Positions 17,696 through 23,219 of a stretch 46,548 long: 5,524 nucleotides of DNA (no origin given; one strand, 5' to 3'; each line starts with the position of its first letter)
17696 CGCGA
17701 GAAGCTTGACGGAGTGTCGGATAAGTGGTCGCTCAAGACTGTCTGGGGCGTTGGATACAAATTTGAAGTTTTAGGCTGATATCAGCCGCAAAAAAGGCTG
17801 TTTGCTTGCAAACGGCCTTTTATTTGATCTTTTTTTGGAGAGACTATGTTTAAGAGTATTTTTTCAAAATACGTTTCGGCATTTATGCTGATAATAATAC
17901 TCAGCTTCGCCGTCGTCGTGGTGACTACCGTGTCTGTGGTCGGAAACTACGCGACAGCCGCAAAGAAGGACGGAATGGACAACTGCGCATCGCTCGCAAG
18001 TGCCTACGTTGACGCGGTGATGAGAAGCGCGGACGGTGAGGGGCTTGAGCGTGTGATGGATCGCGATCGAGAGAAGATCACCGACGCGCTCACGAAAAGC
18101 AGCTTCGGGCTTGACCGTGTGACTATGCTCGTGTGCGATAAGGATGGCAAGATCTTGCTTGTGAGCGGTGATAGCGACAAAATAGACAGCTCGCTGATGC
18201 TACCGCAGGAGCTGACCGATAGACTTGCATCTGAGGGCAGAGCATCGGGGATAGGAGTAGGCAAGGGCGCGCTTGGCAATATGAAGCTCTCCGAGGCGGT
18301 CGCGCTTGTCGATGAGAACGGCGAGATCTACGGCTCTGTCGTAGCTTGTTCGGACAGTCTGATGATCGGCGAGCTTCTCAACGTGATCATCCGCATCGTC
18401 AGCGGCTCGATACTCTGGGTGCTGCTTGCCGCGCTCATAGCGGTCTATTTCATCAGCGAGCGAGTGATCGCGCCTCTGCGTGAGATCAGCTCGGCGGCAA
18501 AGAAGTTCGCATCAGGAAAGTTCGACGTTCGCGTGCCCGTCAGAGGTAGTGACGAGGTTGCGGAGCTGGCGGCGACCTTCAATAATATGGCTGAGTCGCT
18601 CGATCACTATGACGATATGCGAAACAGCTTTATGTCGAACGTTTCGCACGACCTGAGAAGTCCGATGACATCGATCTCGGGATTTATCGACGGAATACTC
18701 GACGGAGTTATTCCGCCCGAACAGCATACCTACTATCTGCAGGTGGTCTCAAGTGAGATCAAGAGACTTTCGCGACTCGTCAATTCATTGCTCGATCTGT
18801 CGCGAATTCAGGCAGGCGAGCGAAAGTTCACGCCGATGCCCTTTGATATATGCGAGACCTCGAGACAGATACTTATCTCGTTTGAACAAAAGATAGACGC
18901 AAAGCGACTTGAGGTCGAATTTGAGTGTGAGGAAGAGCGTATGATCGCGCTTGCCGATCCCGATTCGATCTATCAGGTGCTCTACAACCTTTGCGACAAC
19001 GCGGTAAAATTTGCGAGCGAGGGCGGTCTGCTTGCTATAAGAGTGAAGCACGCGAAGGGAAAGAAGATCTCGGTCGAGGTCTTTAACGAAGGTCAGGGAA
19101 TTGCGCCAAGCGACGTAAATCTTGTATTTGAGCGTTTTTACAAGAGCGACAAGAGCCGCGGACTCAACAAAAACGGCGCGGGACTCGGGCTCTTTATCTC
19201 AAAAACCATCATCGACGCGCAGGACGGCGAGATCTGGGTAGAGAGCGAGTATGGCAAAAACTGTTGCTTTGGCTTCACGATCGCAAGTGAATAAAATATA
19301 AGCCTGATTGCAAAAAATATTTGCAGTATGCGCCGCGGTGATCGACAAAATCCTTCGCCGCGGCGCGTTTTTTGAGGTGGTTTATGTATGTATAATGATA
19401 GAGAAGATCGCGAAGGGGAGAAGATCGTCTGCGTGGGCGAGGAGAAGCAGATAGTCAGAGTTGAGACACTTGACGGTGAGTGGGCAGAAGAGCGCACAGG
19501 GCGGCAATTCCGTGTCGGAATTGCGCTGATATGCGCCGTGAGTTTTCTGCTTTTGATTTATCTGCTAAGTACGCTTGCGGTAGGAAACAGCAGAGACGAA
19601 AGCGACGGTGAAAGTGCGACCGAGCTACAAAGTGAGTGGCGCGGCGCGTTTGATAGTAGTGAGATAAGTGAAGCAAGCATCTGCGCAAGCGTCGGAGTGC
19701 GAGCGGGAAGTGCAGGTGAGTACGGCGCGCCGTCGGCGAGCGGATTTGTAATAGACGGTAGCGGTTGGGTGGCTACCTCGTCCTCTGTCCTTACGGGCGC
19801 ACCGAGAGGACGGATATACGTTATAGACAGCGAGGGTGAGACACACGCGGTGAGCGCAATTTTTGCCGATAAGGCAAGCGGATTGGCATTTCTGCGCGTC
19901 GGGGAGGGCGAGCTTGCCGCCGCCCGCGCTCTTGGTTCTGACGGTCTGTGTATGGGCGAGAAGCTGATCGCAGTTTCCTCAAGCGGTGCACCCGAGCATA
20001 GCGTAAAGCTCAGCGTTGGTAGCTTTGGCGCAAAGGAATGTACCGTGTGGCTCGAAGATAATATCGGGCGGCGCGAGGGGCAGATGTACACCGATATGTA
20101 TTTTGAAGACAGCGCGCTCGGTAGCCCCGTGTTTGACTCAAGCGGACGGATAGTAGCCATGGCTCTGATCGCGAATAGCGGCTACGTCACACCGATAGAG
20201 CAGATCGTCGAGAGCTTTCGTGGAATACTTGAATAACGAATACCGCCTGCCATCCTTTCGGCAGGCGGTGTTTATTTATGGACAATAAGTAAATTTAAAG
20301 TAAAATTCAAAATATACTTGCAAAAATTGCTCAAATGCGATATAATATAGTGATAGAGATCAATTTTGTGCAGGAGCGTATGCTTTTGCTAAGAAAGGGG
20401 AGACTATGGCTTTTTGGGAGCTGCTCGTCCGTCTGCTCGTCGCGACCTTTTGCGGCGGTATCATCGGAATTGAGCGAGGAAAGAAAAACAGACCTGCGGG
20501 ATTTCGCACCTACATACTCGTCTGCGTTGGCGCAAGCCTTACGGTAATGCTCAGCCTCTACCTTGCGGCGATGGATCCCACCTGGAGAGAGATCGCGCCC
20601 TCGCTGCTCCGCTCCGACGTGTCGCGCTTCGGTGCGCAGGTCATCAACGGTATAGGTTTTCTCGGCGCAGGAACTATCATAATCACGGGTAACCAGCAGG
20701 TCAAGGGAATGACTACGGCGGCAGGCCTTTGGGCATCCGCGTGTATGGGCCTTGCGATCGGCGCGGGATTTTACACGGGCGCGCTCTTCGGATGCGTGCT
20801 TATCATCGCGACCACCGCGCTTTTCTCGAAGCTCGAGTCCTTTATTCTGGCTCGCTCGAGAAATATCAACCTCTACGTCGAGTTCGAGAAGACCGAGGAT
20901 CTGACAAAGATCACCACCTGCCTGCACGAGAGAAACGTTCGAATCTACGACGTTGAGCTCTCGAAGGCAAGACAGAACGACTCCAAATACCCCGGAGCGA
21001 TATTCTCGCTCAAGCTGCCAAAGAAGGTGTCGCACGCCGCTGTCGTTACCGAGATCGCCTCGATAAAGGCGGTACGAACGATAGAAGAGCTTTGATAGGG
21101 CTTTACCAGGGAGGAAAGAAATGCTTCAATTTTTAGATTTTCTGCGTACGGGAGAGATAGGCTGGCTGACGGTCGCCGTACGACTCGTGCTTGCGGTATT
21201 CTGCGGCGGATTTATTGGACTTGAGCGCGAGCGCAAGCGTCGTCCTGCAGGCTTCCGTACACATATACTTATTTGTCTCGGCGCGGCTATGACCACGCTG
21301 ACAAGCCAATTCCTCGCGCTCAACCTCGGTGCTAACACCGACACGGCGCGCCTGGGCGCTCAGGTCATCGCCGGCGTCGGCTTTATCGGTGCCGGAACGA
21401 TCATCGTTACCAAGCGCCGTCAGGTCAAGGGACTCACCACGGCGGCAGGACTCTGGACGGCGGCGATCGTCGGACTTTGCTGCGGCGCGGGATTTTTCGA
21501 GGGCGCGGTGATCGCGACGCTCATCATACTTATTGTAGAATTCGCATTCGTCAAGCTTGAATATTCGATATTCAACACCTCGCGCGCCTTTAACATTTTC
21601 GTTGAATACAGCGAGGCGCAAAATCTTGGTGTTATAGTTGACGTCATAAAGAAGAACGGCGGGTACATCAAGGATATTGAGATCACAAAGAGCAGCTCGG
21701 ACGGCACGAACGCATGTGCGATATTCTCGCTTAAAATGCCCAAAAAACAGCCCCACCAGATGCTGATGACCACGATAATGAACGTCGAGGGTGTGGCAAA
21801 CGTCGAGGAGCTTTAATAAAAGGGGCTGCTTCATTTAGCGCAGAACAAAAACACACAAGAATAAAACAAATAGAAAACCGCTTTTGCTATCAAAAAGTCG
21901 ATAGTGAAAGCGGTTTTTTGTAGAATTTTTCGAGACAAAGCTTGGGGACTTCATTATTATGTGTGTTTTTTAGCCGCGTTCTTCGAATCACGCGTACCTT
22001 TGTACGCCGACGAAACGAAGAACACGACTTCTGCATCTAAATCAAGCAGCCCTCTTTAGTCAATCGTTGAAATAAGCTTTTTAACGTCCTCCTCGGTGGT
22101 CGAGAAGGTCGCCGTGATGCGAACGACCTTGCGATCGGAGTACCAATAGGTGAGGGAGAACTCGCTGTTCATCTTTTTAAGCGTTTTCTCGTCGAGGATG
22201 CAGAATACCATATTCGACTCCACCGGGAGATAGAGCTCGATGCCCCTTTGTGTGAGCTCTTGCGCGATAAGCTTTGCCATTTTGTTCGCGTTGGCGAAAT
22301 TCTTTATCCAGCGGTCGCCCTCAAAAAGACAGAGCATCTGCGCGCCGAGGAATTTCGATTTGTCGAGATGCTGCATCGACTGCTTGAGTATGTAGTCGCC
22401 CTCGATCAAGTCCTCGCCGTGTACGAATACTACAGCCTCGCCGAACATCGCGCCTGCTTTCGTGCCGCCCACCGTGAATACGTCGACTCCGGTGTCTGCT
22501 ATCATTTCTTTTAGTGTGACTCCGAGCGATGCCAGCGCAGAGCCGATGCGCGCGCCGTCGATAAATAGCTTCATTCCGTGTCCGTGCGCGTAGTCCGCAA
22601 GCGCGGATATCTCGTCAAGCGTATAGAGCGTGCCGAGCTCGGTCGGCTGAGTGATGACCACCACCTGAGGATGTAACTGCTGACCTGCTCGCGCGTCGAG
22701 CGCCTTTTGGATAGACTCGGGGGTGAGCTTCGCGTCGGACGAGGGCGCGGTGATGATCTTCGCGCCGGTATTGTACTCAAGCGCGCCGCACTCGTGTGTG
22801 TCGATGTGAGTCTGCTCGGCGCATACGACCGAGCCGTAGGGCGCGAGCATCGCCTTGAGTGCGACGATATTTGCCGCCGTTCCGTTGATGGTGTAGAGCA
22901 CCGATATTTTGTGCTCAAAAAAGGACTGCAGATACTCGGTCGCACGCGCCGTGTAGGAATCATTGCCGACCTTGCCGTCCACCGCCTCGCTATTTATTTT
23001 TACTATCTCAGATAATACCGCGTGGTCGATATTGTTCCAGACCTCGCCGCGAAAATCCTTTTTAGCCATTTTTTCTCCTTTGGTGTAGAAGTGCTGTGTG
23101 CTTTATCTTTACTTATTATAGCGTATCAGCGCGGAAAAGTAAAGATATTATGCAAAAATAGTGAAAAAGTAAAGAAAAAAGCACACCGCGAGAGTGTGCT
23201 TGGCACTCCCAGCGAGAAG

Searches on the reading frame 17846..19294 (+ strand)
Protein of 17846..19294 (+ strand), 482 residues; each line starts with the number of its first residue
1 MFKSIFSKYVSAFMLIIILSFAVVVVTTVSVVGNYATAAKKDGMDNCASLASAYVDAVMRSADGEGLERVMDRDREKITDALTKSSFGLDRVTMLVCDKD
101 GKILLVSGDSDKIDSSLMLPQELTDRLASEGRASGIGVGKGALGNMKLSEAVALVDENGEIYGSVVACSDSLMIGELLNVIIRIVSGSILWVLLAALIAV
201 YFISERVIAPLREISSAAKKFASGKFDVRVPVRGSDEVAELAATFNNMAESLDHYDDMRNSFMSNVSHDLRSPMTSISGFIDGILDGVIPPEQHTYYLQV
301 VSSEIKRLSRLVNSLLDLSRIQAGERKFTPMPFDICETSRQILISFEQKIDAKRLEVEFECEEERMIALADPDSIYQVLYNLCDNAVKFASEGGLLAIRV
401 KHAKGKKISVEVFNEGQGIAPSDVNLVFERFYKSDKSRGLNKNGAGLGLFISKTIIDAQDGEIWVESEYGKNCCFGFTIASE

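Call 63: search_protein_families(library=pfam, proteins=[window:17846-19294:+], max_evalue=0.001)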
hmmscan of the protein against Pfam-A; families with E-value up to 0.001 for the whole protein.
window:17846-19294:+ (482 aa): 3 families
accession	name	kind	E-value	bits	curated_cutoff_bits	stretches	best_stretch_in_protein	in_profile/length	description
PF02518.31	HATPase_c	-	1.3e-23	84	26.4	1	371-479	2-107/111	Histidine kinase-, DNA gyrase B-, and HSP90-like ATPase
PF00512.31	HisKA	-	6e-18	65.1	26.9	1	259-324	2-66/66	His Kinase A (phospho-acceptor) domain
PF00672.30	HAMP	-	4e-16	59.5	25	1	203-252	2-51/53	HAMP domain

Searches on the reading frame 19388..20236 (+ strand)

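Call 63: search_protein_families(library=pfam, proteins=[window:19388-20236:+], max_evalue=0.001)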
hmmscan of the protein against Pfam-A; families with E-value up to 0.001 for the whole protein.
window:19388-20236:+ (282 aa): 1 family
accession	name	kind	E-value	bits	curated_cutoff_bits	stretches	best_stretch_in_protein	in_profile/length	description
PF13365.12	Trypsin_2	-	1.2e-14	55.8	27.6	1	117-258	1-144/144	Trypsin-like peptidase domain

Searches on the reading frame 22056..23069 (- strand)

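Call 63: search_protein_families(library=pfam, proteins=[window:22056-23069:-], max_evalue=0.001)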
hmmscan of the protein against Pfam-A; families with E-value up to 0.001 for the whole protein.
window:22056-23069:- (337 aa): 5 families
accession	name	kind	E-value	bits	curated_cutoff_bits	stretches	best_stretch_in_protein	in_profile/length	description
PF01212.27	Beta_elim_lyase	-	6.1e-38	131.2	27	1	31-294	25-287/288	Beta-eliminating lyase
PF00155.27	Aminotran_1_2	-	1.2e-07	31.7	19.7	1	53-218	63-233/361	Aminotransferase class I and II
PF00266.25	Aminotran_5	-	0.00027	20.5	21.5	1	49-216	54-213/371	Aminotransferase class-V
PF00282.25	Pyridoxal_deC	-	0.00032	20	27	0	81-205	148-267/375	Pyridoxal-dependent decarboxylase conserved domain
PF01276.26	OKR_DC_1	-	0.00095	18.5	27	0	40-176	68-208/417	Orn/Lys/Arg decarboxylase, major domain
